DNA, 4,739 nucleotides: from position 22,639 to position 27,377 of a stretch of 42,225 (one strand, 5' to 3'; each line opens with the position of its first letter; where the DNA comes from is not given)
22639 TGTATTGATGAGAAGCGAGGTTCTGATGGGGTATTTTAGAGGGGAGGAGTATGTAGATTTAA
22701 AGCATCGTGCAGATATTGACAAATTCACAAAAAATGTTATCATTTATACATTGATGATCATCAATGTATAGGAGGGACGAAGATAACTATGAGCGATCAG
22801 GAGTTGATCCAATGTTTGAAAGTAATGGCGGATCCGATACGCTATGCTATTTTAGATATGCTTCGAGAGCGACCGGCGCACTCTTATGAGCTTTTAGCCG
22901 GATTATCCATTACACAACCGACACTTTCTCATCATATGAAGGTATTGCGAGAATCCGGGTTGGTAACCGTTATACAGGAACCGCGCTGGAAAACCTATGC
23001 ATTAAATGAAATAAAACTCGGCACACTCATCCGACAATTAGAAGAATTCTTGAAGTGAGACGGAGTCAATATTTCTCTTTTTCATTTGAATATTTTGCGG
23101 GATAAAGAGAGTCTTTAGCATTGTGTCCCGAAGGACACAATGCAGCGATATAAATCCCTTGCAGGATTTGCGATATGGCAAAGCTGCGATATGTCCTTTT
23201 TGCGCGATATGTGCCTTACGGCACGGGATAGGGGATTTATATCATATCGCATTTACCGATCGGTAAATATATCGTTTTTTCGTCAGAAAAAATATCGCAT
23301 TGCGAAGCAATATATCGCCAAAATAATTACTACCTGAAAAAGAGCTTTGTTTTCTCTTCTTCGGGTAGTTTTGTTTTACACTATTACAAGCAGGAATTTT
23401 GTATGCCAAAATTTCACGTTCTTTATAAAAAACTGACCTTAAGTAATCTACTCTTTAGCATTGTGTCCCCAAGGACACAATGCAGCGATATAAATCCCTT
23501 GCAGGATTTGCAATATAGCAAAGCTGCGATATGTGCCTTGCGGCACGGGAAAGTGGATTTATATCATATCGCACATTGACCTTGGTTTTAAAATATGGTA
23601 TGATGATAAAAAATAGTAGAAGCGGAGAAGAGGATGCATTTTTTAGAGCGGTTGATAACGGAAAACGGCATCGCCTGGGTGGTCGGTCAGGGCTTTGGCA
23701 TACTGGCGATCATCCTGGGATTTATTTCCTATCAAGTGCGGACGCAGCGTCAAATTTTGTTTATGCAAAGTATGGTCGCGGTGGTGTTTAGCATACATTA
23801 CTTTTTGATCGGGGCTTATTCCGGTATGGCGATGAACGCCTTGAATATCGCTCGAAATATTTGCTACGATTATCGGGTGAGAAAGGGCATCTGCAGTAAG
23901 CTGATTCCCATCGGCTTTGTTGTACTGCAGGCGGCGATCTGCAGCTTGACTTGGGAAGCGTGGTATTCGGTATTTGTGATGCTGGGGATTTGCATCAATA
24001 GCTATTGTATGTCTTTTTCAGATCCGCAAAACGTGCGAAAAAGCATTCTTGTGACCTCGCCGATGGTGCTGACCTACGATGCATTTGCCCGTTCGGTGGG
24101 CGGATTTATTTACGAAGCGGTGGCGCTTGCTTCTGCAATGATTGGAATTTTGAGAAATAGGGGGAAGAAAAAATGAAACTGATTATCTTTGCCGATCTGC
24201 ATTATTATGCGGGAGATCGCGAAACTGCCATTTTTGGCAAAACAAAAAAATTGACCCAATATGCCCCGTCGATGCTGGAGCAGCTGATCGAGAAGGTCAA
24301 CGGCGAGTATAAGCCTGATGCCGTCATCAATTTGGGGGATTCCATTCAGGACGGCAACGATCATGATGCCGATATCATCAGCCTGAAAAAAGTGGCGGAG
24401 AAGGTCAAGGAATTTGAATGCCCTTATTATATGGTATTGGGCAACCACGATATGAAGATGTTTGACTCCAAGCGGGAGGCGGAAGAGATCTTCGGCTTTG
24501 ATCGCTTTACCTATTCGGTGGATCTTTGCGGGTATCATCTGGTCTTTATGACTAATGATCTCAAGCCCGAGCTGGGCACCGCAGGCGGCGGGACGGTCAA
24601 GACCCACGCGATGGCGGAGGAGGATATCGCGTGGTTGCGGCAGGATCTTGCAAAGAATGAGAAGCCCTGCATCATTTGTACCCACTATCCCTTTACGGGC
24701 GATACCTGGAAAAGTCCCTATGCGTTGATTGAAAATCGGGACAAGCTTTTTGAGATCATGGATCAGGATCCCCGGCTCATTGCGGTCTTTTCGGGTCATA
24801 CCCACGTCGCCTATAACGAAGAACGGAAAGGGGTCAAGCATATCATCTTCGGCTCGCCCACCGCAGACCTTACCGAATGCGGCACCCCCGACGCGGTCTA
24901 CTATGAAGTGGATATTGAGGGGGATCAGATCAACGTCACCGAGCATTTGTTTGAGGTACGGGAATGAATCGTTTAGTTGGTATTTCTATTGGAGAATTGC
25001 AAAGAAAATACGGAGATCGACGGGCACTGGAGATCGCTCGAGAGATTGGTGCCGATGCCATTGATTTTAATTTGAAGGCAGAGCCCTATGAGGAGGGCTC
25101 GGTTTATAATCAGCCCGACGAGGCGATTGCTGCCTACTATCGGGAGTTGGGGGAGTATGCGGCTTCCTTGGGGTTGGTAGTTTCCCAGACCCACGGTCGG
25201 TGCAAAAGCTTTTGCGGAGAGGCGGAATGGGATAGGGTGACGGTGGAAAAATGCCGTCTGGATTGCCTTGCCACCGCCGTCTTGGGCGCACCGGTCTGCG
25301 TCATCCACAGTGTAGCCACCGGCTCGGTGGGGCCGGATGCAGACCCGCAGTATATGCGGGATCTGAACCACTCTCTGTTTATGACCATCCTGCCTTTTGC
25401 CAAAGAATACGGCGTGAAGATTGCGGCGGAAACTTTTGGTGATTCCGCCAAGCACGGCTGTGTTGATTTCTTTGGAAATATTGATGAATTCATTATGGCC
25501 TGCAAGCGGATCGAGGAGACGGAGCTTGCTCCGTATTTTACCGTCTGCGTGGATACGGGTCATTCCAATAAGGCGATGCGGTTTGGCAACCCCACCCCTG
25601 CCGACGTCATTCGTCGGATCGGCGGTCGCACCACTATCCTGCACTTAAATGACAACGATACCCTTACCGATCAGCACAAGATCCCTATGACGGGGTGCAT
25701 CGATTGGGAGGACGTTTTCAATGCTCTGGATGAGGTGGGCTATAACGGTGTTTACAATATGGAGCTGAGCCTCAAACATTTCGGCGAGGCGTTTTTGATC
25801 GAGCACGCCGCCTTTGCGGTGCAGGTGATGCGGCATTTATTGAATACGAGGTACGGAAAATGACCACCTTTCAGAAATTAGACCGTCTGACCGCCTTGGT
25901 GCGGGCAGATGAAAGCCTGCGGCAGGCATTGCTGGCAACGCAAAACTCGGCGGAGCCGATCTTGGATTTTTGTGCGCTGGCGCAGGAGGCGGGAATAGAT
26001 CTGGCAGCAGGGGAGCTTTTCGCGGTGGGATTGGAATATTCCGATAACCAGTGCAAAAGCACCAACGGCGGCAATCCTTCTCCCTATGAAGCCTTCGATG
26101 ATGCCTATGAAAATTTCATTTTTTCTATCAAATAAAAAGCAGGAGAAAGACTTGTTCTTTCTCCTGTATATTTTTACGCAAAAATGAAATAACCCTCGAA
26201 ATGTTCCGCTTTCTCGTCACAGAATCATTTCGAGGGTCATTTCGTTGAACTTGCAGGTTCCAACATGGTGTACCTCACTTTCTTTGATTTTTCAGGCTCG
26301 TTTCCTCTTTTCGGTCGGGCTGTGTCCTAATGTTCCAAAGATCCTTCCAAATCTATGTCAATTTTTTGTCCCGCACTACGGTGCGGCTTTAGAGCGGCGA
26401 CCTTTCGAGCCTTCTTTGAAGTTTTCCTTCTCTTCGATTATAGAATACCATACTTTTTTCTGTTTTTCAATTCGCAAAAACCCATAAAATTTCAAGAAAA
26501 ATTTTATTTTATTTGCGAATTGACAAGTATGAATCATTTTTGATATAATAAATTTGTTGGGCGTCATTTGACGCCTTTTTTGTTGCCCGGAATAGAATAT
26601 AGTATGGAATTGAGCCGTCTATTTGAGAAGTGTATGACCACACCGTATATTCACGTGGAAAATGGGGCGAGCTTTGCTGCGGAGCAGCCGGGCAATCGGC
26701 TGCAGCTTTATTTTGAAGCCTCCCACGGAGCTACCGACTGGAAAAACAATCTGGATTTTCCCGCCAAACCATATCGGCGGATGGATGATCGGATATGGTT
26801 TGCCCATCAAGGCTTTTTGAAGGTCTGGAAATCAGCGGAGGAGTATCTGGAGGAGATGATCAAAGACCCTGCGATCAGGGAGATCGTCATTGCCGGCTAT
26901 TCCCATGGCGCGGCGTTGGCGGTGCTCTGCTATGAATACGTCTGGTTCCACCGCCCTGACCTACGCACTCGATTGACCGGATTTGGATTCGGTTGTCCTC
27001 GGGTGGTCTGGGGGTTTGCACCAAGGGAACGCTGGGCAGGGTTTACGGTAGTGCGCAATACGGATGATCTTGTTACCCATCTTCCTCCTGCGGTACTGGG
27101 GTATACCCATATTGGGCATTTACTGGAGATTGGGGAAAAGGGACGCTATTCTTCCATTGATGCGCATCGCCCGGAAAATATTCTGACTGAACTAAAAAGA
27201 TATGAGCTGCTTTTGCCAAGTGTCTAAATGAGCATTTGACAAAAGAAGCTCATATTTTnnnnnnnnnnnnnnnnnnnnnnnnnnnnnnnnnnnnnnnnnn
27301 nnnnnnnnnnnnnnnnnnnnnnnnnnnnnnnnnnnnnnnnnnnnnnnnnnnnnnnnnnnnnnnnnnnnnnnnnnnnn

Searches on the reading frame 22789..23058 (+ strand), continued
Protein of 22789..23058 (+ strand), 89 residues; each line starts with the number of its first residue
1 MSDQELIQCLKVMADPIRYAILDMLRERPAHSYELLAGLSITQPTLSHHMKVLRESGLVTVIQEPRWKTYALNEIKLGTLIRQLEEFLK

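Call 59: get_annotated_region(hit=H1, flank=3000)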
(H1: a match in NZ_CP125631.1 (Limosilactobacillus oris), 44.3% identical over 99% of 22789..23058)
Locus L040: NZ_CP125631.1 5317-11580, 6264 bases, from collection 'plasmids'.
description: Limosilactobacillus oris strain BSLO1801 isolate BSLO1801 plasmid unnamed2, complete sequence
organism: Limosilactobacillus oris (NCBI taxid 1632)
taxonomy: Bacteria; Bacillota; Bacilli; Lactobacillales; Lactobacillaceae; Limosilactobacillus; Limosilactobacillus oris
host: -; source: single cell,feces; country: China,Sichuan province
typing (MOB-suite, as given by PLSDB): non-mobilizable
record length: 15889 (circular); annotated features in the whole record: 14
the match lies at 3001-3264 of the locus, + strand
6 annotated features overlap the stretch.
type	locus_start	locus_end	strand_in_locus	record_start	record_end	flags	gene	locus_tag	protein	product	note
CDS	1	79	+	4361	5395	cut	arsB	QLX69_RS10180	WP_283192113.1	ACR3 family arsenite efflux transporter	GO:0046685 - response to arsenic-containing substance [Evidence IEA]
CDS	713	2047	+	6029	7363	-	-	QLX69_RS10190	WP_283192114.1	NAD(P)/FAD-dependent oxidoreductase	-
CDS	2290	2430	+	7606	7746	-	-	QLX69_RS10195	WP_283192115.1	hypothetical protein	-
CDS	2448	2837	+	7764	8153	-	-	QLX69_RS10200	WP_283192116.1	iron-sulfur cluster biosynthesis family protein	-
CDS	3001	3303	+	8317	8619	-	-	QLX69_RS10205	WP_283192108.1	metalloregulator ArsR/SmtB family transcription factor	GO:0006355 - regulation of DNA-templated transcription [Evidence IEA]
CDS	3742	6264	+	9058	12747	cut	-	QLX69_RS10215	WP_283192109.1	YSIRK-type signal peptide-containing protein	-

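Call 68: find_encoding_contigs(protein=P0103, flank=1500, max_places=1)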
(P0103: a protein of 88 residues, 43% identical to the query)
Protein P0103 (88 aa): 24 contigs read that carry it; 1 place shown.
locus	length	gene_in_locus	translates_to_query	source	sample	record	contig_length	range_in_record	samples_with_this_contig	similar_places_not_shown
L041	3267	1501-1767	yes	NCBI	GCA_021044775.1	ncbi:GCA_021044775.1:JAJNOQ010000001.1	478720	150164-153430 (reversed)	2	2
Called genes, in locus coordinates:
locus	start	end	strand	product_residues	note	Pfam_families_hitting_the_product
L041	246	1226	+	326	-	PF03773:ArsP_1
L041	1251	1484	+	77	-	PF13192:Thioredoxin_3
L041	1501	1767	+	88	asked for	PF12840:HTH_20, PF13412:HTH_24 (weak), PF01022:HTH_5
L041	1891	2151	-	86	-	-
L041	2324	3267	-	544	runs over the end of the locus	PF00501:AMP-binding, PF13193:AMP-binding_C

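Call 69: find_encoding_contigs(protein=P0072, flank=1500, max_places=1)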
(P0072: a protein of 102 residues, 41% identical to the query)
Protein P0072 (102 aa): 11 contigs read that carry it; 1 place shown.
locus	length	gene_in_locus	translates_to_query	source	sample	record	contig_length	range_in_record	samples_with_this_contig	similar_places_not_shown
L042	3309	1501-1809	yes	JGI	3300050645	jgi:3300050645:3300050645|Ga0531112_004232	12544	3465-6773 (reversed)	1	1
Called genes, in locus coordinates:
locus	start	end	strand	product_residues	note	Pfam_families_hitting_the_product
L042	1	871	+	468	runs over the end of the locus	PF00672:HAMP, PF00512:HisKA, PF02518:HATPase_c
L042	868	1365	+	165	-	PF10080:FtrD-like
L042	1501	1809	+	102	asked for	PF12840:HTH_20, PF01022:HTH_5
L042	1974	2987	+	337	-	PF03773:ArsP_1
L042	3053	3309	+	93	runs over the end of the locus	PF13192:Thioredoxin_3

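Call 70: find_encoding_contigs(protein=P0027, flank=1500, max_places=1)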
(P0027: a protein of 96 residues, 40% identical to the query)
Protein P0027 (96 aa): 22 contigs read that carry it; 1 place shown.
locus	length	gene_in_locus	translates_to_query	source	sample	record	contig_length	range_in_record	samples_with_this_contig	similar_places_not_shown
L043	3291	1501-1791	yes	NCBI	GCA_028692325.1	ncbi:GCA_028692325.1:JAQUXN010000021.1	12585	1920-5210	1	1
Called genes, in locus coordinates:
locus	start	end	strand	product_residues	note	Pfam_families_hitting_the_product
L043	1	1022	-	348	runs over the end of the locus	PF03773:ArsP_1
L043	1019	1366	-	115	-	PF22263:DUF6951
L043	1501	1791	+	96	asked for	PF01022:HTH_5, PF12840:HTH_20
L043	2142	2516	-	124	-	-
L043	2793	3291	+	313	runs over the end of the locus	PF11731:Cdd1 (weak), PF14520:HHH_5, PF00154:RecA_N, PF08423:Rad51, PF06745:ATPase (weak)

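Call 80: search_protein_families(library=pfam, proteins=[L002:891-1268:+, L030:10567-10875:+, L003:4447-4728:+, L003:4730-5155:+, L030:11068-11619:-], max_evalue=0.1)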
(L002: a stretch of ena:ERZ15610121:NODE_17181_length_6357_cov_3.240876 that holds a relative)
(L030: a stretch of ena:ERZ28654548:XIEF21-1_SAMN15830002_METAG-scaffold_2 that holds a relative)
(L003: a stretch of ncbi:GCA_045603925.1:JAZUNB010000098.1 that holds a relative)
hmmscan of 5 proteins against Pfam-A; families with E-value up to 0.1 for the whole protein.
L002:891-1268:+ (125 aa): 0 families

L030:10567-10875:+ (102 aa): 3 families
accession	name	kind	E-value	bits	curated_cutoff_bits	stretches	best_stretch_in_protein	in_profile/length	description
PF12650.12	DUF3784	-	6.3e-09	36.4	28.1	1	10-95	2-92/94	Domain of unknown function (DUF3784)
PF00822.25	PMP22_Claudin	-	0.00036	20.9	26.7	1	6-65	104-160/161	PMP-22/EMP/MP20/Claudin family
PF13273.12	DUF4064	-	0.021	15.5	32.1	1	3-68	7-76/102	Protein of unknown function (DUF4064)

L003:4447-4728:+ (93 aa): 1 family
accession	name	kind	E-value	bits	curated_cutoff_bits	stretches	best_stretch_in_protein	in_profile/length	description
PF07862.16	Nif11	-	0.024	15.4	23.8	1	7-47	6-42/48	Nif11 domain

L003:4730-5155:+ (141 aa): 0 families

L030:11068-11619:- (183 aa): 3 families
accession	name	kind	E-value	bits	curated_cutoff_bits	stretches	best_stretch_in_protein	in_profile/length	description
PF12968.13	DUF3856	-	8e-05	23.1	27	1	49-171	11-130/143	Domain of Unknown Function (DUF3856)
PF16386.10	DUF4995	-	0.027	14.9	28.4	1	2-36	4-34/73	Domain of unknown function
PF18489.6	Alpha_Helical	-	0.09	13.4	32.4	0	77-133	20-80/127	Alpha helical domain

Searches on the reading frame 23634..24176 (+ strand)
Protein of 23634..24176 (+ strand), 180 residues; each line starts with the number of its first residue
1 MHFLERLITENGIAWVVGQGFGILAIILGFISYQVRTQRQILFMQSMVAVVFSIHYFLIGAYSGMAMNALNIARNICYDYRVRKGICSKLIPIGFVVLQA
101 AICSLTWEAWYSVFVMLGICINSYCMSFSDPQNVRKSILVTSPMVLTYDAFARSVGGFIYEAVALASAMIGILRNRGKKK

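Call 8: search_protein_families(library=pfam, proteins=[window:23634-24176:+], max_evalue=0.01)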
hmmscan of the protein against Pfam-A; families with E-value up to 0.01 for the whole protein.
window:23634-24176:+ (180 aa): 1 family
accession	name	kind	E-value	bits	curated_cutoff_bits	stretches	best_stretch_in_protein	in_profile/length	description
PF10688.14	Imp-YgjV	-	1.3e-31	110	23.5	1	17-176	2-156/159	Bacterial inner membrane protein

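Call 9: search_protein_families(library=ncbifam, proteins=[window:23634-24176:+], max_evalue=0.01)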
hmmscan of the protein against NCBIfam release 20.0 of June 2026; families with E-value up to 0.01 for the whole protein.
window:23634-24176:+ (180 aa): 0 families

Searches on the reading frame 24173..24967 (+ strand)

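Call 8: search_protein_families(library=pfam, proteins=[window:24173-24967:+], max_evalue=0.01)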
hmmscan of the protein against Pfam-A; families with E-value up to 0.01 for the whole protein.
window:24173-24967:+ (264 aa): 2 families
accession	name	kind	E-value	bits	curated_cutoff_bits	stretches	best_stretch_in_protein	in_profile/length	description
PF00149.33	Metallophos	-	6.5e-19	69.5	21.5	1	1-212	1-190/191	Calcineurin-like phosphoesterase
PF12850.12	Metallophos_2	-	1.7e-09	38.3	27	1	1-234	1-140/154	Calcineurin-like phosphoesterase superfamily domain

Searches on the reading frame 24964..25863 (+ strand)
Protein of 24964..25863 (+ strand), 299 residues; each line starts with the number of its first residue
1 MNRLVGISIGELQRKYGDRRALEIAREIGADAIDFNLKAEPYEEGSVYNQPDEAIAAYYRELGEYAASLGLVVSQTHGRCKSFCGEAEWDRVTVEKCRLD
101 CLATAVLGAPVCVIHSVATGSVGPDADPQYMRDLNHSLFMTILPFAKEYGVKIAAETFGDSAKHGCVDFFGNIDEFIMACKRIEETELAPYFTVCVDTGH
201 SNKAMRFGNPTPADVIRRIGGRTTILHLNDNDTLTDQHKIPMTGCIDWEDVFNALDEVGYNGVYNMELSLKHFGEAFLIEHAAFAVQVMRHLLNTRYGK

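Call 8: search_protein_families(library=pfam, proteins=[window:24964-25863:+], max_evalue=0.01)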
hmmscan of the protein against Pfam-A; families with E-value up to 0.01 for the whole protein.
window:24964-25863:+ (299 aa): 1 family
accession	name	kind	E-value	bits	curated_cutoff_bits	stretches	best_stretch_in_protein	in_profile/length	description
PF01261.30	AP_endonuc_2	-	4e-26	92.7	31.1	1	23-269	2-230/249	Xylose isomerase-like TIM barrel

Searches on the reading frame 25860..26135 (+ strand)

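Call 8: search_protein_families(library=pfam, proteins=[window:25860-26135:+], max_evalue=0.01)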
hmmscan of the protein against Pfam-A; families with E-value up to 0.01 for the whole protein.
window:25860-26135:+ (91 aa): 1 family
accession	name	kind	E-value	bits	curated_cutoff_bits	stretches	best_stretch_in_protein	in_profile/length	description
PF07862.16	Nif11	-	0.0029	18.3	23.8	1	5-47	4-42/48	Nif11 domain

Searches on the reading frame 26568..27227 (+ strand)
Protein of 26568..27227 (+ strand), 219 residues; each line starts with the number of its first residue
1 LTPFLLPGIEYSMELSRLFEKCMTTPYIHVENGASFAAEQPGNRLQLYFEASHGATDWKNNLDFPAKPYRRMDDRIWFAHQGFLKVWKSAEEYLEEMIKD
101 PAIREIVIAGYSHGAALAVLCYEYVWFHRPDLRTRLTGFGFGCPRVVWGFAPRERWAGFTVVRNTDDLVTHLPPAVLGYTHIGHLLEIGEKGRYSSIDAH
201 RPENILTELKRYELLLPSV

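Call 8: search_protein_families(library=pfam, proteins=[window:26568-27227:+], max_evalue=0.01)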
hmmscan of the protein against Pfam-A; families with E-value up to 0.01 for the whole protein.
window:26568-27227:+ (219 aa): 1 family
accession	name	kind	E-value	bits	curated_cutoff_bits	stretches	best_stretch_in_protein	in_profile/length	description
PF01764.32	Lipase_3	-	1.6e-14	54.4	22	1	48-175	3-138/140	Lipase (class 3)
